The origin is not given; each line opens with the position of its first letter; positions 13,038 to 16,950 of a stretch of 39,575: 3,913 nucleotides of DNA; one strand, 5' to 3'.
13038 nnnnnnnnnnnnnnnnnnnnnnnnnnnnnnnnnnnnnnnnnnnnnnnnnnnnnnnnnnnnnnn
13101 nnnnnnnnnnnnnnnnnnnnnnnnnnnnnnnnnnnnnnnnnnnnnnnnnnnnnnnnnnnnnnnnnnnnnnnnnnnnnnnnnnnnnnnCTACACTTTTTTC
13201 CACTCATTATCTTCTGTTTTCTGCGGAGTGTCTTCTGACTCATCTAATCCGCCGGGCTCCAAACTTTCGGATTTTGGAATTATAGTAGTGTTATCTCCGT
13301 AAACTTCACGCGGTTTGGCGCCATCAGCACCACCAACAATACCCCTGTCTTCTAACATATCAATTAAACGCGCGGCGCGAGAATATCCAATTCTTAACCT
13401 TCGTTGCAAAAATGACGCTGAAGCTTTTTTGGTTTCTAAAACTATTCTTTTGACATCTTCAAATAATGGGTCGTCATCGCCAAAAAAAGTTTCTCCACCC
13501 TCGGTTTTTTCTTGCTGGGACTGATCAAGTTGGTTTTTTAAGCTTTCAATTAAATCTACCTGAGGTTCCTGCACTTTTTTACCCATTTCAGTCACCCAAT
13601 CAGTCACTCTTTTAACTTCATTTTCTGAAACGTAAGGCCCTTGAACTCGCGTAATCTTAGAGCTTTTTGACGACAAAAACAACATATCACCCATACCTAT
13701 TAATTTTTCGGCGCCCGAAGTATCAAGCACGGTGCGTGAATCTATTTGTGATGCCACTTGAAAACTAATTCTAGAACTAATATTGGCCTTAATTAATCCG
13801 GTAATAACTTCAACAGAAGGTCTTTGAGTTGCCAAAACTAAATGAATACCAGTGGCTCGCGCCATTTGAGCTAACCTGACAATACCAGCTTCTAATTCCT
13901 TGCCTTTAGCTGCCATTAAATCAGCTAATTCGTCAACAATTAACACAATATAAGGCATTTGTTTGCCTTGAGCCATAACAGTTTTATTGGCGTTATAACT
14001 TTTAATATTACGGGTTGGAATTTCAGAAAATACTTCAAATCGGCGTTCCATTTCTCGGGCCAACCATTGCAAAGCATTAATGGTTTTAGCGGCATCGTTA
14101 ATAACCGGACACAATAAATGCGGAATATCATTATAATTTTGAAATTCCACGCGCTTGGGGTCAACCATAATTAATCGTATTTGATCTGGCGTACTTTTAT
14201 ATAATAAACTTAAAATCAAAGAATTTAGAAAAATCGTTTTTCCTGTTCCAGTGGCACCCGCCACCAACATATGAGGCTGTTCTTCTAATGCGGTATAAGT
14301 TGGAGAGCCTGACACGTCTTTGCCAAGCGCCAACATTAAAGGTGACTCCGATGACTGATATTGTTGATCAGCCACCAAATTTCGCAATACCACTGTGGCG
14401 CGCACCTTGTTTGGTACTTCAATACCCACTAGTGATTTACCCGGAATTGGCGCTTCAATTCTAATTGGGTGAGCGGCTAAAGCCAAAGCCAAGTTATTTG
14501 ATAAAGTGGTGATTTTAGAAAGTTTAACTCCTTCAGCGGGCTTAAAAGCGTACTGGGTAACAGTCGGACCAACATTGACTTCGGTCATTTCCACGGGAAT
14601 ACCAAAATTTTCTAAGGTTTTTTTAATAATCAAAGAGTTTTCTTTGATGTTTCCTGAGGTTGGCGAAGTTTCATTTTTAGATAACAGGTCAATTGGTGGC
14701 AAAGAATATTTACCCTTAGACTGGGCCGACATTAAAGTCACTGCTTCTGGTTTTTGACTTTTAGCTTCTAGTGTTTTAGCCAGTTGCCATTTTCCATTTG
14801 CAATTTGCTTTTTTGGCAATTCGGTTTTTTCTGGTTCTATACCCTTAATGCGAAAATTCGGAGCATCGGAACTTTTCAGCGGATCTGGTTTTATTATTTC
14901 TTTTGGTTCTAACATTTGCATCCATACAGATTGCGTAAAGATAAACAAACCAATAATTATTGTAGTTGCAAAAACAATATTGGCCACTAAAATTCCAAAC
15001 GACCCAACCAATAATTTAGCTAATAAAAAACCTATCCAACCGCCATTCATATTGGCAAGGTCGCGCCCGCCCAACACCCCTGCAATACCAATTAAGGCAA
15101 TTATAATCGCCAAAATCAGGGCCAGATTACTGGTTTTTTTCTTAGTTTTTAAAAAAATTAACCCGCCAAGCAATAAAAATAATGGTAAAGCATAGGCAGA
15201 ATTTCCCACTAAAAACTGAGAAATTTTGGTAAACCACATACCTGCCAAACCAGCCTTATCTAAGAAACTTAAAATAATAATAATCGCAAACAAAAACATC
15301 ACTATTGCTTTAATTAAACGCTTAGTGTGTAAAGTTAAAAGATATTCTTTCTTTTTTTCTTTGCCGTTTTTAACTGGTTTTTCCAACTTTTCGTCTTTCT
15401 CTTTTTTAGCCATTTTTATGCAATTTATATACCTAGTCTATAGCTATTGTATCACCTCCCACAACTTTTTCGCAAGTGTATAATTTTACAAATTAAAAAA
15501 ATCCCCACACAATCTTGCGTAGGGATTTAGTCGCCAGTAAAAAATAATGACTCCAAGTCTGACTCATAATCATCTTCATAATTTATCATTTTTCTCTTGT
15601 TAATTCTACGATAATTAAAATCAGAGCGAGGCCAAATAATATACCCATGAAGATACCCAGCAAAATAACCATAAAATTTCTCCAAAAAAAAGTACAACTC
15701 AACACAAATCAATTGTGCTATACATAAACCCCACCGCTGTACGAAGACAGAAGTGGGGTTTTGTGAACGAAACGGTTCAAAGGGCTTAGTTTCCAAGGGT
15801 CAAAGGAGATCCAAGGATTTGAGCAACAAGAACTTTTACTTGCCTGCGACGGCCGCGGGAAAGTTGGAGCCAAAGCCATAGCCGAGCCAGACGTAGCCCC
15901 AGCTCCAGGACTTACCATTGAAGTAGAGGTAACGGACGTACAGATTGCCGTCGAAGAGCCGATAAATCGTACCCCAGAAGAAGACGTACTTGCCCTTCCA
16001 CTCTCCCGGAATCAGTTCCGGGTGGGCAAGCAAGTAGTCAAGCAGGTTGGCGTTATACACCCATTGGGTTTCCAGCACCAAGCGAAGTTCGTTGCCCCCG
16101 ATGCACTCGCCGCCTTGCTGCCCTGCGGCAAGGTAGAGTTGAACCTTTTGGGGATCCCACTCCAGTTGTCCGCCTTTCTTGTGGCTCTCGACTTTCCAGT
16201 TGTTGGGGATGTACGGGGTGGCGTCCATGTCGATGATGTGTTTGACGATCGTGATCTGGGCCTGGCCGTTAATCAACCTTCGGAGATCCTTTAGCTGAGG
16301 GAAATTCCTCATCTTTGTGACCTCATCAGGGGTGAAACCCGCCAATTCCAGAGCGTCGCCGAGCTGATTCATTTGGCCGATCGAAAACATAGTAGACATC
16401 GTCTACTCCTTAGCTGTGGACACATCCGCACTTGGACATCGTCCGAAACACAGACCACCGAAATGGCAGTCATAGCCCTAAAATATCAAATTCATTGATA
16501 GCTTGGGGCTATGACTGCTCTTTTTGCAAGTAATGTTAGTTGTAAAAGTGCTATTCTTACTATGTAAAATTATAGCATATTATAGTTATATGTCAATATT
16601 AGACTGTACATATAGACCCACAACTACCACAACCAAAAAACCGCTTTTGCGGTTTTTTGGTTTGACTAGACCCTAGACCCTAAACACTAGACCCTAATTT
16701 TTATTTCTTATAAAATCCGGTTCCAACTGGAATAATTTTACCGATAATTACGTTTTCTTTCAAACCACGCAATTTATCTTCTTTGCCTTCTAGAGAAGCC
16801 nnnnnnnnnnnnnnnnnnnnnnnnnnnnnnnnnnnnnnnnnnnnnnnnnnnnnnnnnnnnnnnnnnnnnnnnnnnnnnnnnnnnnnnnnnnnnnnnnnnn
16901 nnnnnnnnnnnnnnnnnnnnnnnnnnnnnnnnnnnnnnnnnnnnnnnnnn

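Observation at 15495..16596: Compositionally foreign single-gene cassette (unknown 187-aa protein) wedged between rpoC and ftsK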

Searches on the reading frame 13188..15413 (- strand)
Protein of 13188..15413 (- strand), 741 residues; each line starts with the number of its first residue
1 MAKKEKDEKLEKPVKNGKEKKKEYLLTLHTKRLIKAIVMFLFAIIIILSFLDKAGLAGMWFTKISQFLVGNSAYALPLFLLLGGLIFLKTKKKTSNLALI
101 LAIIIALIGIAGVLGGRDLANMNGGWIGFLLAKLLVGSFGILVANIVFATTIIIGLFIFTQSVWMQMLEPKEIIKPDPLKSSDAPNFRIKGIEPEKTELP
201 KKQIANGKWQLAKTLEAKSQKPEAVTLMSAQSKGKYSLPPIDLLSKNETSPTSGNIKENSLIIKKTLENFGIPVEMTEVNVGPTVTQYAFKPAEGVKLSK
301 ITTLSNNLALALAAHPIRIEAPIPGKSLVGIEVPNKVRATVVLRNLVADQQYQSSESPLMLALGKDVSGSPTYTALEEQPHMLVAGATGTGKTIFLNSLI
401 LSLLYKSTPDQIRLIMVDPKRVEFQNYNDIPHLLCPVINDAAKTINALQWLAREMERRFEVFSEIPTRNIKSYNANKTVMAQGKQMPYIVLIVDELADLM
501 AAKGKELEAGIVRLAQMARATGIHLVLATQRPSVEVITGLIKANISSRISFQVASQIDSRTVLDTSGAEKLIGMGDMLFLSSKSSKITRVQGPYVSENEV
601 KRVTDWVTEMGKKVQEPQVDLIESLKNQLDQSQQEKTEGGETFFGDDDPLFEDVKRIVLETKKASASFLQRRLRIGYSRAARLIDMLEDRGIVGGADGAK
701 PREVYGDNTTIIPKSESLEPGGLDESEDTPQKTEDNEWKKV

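Call 30: search_protein_families(library=pfam, proteins=[window:13188-15413:-], max_evalue=0.01)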
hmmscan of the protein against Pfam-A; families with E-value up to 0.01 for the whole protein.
window:13188-15413:- (741 aa): 15 families
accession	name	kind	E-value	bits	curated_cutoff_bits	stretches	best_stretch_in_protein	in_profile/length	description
PF01580.24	FtsK_SpoIIIE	-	4e-59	200.2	24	1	343-534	2-221/221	FtsK/SpoIIIE family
PF17854.6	FtsK_alpha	-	3.1e-31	108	22.9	1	238-335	1-101/101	FtsK alpha domain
PF09397.16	FtsK_gamma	-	1.8e-27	95.3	30.6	1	646-705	2-61/63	Ftsk gamma domain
PF13491.11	FtsK_4TM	-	9.2e-08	32.4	23.1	1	53-169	46-168/171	4TM region of DNA translocase FtsK/SpoIIIE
PF01935.23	DUF87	-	0.00022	21.9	23.2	1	380-502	24-103/220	Helicase HerA, central domain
PF13401.12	AAA_22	-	0.0004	21.1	27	1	378-531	4-124/130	AAA domain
PF04851.21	ResIII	-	0.00048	20.5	22.5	1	377-495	21-133/164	Type III restriction enzyme, res subunit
PF00437.27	T2SSE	-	0.00068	18.8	24.9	1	333-403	99-166/370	Type II/IV secretion system protein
PF13245.12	AAA_19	-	0.0019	18.8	25.1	1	378-506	10-109/134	AAA domain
PF12846.13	AAA_10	-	0.0023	17.5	27.5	0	377-431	19-69/362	AAA-like domain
PF10412.15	TrwB_AAD_bind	-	0.0028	17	20.5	0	376-403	12-39/387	Type IV secretion-system coupling protein DNA-binding domain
PF20703.3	nSTAND1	-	0.0044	17.1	27.1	1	373-529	27-159/379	Novel STAND NTPase 1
PF25199.1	nSTAND_NTPase5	-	0.0067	16.7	34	0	378-458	40-122/145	Novel STAND NTPase 5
PF00270.35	DEAD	-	0.0072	16.5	26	0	375-436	10-71/167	DEAD/DEAH box helicase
PF05729.18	NACHT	-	0.0083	16.4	26.7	0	382-560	3-133/167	NACHT domain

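Call 33: find_encoding_contigs(protein=window:13188-15413:-, flank=8000, max_places=8)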
Protein window:13188-15413:- (741 aa): no gene with exactly this product is on record in the collection.

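Call 68: find_homologous_proteins(query=window:13188-15413:-, max_evalue=1e-100)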
Query window:13188-15413:- (741 aa): 7966 proteins with E <= 1e-100 among 8000 candidates; the best 120 are listed.
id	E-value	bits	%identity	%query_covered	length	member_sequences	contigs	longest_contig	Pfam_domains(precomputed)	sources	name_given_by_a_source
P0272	0.0e+0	1612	100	100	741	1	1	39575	PF17854.7,PF13491.12,PF01580.25,PF09397.17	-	-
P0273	0.0e+0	1269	80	100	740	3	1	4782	PF17854.7,PF13491.12,PF01580.25,PF09397.17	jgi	jgi:S-DNA-T family DNA segregation ATPase FtsK/SpoIIIE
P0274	0.0e+0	1245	79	100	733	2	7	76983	PF17854.7,PF13491.12,PF01580.25,PF09397.17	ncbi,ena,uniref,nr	ncbi:MAG: hypothetical protein A2908_02995 [Candidatus Staskawiczbacteria bacterium RIFCSPLOWO2_01_F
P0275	0.0e+0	1221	78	97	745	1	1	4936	PF17854.7,PF01580.25,PF09397.17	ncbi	-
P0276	0.0e+0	1216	77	100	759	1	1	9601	PF17854.7,PF13491.12,PF01580.25,PF09397.17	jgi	jgi:S-DNA-T family DNA segregation ATPase FtsK/SpoIIIE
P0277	0.0e+0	1206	76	100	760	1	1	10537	PF17854.7,PF01580.25,PF09397.17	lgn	-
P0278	0.0e+0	1204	77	99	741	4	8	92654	PF01935.24,PF17854.7,PF01580.25,PF09397.17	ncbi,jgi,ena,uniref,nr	ncbi:MAG: hypothetical protein A3D44_01920 [Candidatus Staskawiczbacteria bacterium RIFCSPHIGHO2_02_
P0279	0.0e+0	1199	77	97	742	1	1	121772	PF17854.7,PF01580.25,PF09397.17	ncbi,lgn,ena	-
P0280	0.0e+0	1188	75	100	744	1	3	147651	PF17854.7,PF13491.12,PF01580.25,PF09397.17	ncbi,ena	-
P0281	0.0e+0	1179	76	100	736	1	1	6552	PF17854.7,PF01580.25,PF09397.17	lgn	-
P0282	0.0e+0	1167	74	100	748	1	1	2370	PF01935.24,PF17854.7,PF13491.12,PF01580.25,PF09397.17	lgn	-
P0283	0.0e+0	1161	75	100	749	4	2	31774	PF17854.7,PF01580.25,PF09397.17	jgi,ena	-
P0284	0.0e+0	1159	74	100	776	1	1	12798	PF17854.7,PF01580.25,PF09397.17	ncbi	-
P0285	0.0e+0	1134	72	100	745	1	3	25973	PF01935.24,PF17854.7,PF13491.12,PF01580.25,PF09397.17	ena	-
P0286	0.0e+0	1134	73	100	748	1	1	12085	PF17854.7,PF01580.25,PF09397.17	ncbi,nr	ncbi:DNA translocase FtsK [Candidatus Parcubacteria bacterium]|nr:DNA translocase FtsK [Candidatus P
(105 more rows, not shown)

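Call 69: find_encoding_contigs(protein=P0274, flank=7000, max_places=2)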
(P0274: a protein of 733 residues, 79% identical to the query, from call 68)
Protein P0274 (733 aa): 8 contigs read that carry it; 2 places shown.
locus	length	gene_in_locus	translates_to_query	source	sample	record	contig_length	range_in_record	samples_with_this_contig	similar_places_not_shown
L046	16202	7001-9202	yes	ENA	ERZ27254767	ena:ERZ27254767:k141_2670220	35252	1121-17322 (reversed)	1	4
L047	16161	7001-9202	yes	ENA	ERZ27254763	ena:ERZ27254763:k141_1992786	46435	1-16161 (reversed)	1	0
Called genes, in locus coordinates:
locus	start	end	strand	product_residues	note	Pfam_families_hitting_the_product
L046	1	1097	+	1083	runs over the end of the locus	PF04563:RNA_pol_Rpb2_1, PF04561:RNA_pol_Rpb2_2, PF04565:RNA_pol_Rpb2_3, PF10385:RNA_pol_Rpb2_45, PF00562:RNA_pol_Rpb2_6, PF04560:RNA_pol_Rpb2_7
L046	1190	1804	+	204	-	-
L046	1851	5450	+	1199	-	PF04997:RNA_pol_Rpb1_1, PF00623:RNA_pol_Rpb1_2, PF04983:RNA_pol_Rpb1_3, PF05000:RNA_pol_Rpb1_4 (weak), PF04998:RNA_pol_Rpb1_5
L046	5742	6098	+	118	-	-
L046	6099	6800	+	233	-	PF00227:Proteasome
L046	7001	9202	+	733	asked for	PF13491:FtsK_4TM (weak), PF17854:FtsK_alpha, PF01580:FtsK_SpoIIIE, PF09397:FtsK_gamma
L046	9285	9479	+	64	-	-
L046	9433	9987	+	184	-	PF08843:AbiEii, PF19502:DUF6036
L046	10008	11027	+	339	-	PF00154:RecA_N, PF08423:Rad51, PF13481:AAA_25 (faint), PF06745:ATPase (weak), PF27531:MT3502_N (weak), PF21096:RecA_C (weak)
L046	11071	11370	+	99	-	-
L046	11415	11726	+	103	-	-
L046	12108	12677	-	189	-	PF00436:SSB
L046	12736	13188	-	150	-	PF01250:Ribosomal_S6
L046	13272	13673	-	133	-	-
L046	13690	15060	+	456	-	PF02878:PGM_PMM_I, PF02879:PGM_PMM_II, PF02880:PGM_PMM_III, PF00408:PGM_PMM_IV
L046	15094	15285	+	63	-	-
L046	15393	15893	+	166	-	-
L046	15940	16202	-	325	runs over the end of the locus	PF00579:tRNA-synt_1b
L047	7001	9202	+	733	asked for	PF13491:FtsK_4TM (weak), PF17854:FtsK_alpha, PF01580:FtsK_SpoIIIE, PF09397:FtsK_gamma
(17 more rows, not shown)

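Call 70: find_encoding_contigs(protein=P0279, flank=7000, max_places=2)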
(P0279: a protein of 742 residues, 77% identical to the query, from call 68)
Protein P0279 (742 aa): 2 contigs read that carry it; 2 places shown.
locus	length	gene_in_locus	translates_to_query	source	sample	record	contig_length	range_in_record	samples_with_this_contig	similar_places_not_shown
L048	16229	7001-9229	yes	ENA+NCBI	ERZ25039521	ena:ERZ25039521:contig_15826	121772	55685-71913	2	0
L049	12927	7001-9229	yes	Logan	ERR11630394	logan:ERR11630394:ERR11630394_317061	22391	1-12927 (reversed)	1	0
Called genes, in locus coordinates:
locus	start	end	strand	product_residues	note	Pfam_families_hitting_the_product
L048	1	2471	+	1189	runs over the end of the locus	PF04997:RNA_pol_Rpb1_1, PF05000:RNA_pol_Rpb1_4 (faint), PF00623:RNA_pol_Rpb1_2, PF04983:RNA_pol_Rpb1_3, PF04998:RNA_pol_Rpb1_5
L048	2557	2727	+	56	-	-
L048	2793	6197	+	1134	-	PF01471:PG_binding_1, PF00404:Dockerin_1, PF10342:Kre9_KNH (weak), PF14610:Psg1, PF10342:Kre9_KNH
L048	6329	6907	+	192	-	-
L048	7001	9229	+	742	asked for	PF17854:FtsK_alpha, PF01580:FtsK_SpoIIIE, PF09397:FtsK_gamma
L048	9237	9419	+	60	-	-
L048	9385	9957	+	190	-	-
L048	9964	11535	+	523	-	-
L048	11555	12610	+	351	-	PF00154:RecA_N, PF06745:ATPase (weak), PF08423:Rad51, PF13481:AAA_25 (faint), PF27531:MT3502_N, PF21096:RecA_C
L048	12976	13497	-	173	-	PF00436:SSB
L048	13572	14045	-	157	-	PF01250:Ribosomal_S6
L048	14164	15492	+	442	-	PF02878:PGM_PMM_I, PF02879:PGM_PMM_II, PF02880:PGM_PMM_III, PF00408:PGM_PMM_IV (weak)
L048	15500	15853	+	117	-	-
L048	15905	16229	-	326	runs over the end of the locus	PF00579:tRNA-synt_1b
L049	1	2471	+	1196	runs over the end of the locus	PF04997:RNA_pol_Rpb1_1, PF05000:RNA_pol_Rpb1_4 (faint), PF00623:RNA_pol_Rpb1_2, PF04983:RNA_pol_Rpb1_3, PF04998:RNA_pol_Rpb1_5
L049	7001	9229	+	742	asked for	PF17854:FtsK_alpha, PF01580:FtsK_SpoIIIE, PF09397:FtsK_gamma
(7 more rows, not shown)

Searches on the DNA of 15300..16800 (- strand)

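Call 8: search_rna_families(source=window, start=15300, end=16800, threshold=evalue, max_evalue=10)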
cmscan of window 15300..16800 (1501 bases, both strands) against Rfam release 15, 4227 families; matches with E-value up to 10: 17.
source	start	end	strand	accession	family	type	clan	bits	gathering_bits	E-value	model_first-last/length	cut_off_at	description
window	15480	15533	-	RF02433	SpF36_sRNA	Gene; sRNA;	-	28.5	48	0.13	1-51/51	no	Streptococcus sRNA SpF36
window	16466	16671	+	RF00125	IS128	Gene; sRNA;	-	22.4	80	0.062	1-209/209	no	IS128 RNA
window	16447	16537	+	RF03942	mir-5727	Gene; miRNA;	-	22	100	0.32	1-92/92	no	mir-5727 microRNA precursor family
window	15671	15770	+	RF02905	sRNA41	Gene; sRNA;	-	20.5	45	1.9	1-113/113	no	Archaeal Small RNA 41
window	16566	16692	-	RF01770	rimP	Cis-reg; leader;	-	20.2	47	2.4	1-102/102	no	Gammaprotebacteria rimP leader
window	16464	16518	-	RF03621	MIR4245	Gene; miRNA;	-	20.1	74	1.7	1-128/128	no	MIR4245 microRNA precursor family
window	15525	15594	-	RF02300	TtnuCD24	Gene; snRNA; snoRNA; CD-box;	-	19.3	75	2.8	1-58/58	no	Tetrahymena snoRNA TtnuCD24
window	16598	16663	+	RF00506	Thr_leader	Cis-reg; leader;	-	18.7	55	1.5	1-118/118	no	Threonine operon leader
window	16592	16702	+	RF02875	AS-pc01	Gene; antisense;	-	18.5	79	2.6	1-99/99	no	Antisense to pHK01_035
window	16632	16663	-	RF00125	IS128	Gene; sRNA;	-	18.1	80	0.74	162-198/209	no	IS128 RNA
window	15494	15539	-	RF02399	NsiR1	Gene; sRNA;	-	17.9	39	1.5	1-60/60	no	Nitrogen stress-induced RNA 1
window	16576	16661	+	RF00106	RNAI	Gene; antisense;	-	16.6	47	4.1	1-102/102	no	RNAI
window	16632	16702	-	RF00106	RNAI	Gene; antisense;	-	16.6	47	4.1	1-102/102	no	RNAI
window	16289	16346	-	RF01307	sR55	Gene; snRNA; snoRNA; CD-box;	-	14.7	35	2.4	1-65/65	no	Small nucleolar RNA sR55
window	15486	15524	-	RF02401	ClpQY_promoter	Cis-reg;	-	13.1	42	7.7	1-39/57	no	ClpQY promoter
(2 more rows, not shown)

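Call 86: build_rna_model(alignment_id=A7, structure=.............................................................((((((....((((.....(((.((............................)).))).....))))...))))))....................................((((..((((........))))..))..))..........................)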
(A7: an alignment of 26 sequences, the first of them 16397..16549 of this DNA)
Model R1 built from alignment A7 (26 sequences, 230 columns); structure: as given.
model positions 156; base pairs 23; branch points 1; effective number of sequences 10.27; information 0.59 bits per position. Calibrated on 0.2 Mb of random sequence (short: E-values are rough).
structure used (alignment columns):
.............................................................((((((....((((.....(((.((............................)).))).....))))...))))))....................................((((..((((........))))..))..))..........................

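Call 87: search_with_rna_model(model_id=R1, sources=[window, L001, L004, L007, L013, L014, L015, L016, L017, L018, L019, L020, L021, L022, L023, L024, L025, L026, L027, L028, L029, L030, L031, L032, L033, L034, L035, L036, L037, L038, L039, L040, L041, L042, L043, L044, L046, L048], max_evalue=1)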
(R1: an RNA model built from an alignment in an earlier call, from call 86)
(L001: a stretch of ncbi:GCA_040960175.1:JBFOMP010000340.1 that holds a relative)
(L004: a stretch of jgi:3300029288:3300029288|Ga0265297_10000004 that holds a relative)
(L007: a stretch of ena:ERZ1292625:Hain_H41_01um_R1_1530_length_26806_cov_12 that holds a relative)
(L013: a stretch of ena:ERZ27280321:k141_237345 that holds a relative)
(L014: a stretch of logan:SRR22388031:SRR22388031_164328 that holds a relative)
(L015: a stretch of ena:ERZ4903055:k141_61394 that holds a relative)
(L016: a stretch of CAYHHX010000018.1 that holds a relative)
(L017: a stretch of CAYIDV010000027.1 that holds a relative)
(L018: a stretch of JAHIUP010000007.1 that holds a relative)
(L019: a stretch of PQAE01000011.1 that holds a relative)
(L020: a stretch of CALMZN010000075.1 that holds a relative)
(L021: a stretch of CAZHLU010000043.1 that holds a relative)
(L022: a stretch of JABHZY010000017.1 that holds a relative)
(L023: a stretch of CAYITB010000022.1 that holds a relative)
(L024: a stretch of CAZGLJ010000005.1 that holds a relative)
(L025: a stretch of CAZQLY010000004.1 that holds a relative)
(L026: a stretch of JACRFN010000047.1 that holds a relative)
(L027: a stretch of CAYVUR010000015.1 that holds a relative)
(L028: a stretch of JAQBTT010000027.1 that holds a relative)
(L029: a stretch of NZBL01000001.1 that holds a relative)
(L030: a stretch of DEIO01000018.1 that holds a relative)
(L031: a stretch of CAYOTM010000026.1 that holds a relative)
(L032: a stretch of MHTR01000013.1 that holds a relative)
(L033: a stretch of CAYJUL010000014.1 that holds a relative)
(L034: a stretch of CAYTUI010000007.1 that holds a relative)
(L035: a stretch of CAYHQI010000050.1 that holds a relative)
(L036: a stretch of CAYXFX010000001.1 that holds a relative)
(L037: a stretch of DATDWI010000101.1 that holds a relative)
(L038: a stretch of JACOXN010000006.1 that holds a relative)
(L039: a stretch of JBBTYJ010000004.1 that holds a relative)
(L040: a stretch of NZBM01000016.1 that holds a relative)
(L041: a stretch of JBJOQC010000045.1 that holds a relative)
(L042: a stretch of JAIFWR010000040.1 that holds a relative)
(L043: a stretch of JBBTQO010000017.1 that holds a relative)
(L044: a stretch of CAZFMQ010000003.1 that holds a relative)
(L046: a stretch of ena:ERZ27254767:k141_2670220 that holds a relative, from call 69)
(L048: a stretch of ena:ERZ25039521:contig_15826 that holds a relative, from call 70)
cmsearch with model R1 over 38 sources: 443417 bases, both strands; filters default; matches with E-value up to 1: 42.
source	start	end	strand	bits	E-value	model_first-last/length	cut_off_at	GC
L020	4915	5072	+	133.1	4.2e-27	1-156/156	no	0.43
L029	7848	8003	+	130.3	1.8e-26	1-156/156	no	0.46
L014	5255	5400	+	128.1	5.6e-26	1-156/156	no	0.38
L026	1842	1997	+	126.6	1.2e-25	1-156/156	no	0.42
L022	7849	8003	+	125.2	2.5e-25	1-156/156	no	0.44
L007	5859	6003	+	122.1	1.3e-24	1-156/156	no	0.42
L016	7859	8003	+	122.1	1.3e-24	1-156/156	no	0.42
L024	7394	7541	+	118.9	6.7e-24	1-156/156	no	0.38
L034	7853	8003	+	116.9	1.9e-23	1-156/156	no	0.44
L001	5851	6003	+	114.8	5.6e-23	1-156/156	no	0.45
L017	7856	8003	+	113.6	1.1e-22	1-156/156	no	0.41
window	16397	16545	-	111.9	2.5e-22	1-156/156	no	0.44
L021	6212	6391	+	111.1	3.9e-22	1-156/156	no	0.44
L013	373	520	+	108.4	1.5e-21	1-156/156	no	0.44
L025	7847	8003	+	108.1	1.8e-21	1-156/156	no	0.46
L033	7855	8003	+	106.7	3.8e-21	1-156/156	no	0.43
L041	1132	1295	+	104.6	1.1e-20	1-156/156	no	0.38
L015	210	340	+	93.9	2.8e-18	1-156/156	no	0.37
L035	3162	3311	+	89.8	2.4e-17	1-156/156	no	0.42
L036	7858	8003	+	88.5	4.7e-17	1-156/156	no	0.47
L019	7851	8003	+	84.5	3.8e-16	1-156/156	no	0.41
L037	7847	8003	+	83.1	8e-16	1-156/156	no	0.5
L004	5835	6003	+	76.1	2.9e-14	1-156/156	no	0.36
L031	3404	3560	+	74.1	8.2e-14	1-156/156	no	0.33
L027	7842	8000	+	64.6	1.1e-11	1-156/156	no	0.31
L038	7853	8003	+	60.1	1.2e-10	1-156/156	no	0.43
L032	7831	8003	+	57.6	4.5e-10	1-156/156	no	0.43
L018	60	164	+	49.9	2.3e-08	1-156/156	no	0.46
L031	2627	2758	+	46.5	1.4e-07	1-156/156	no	0.35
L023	6530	6670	+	39.7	4.8e-06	1-156/156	no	0.41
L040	7862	8003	+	37.7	1.3e-05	1-156/156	no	0.44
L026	1826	1921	-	34.1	8.6e-05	28-150/156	no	0.38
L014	5281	5333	-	30.6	0.00054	28-80/156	no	0.3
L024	7419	7470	-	30.1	0.00069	28-80/156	no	0.38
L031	2655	2705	-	29.7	0.00085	29-79/156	no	0.29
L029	7853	7927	-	23.9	0.017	28-144/156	no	0.39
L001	5877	5927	-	22.2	0.041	28-80/156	no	0.41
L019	9331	9449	-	22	0.046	1-156/156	no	0.29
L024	16037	16093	+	21.8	0.052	1-56/156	3'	0.26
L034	7879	7929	-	21.1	0.074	28-80/156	no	0.47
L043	7877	8001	+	17.5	0.48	1-156/156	no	0.33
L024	406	500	+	16.5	0.81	1-156/156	no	0.25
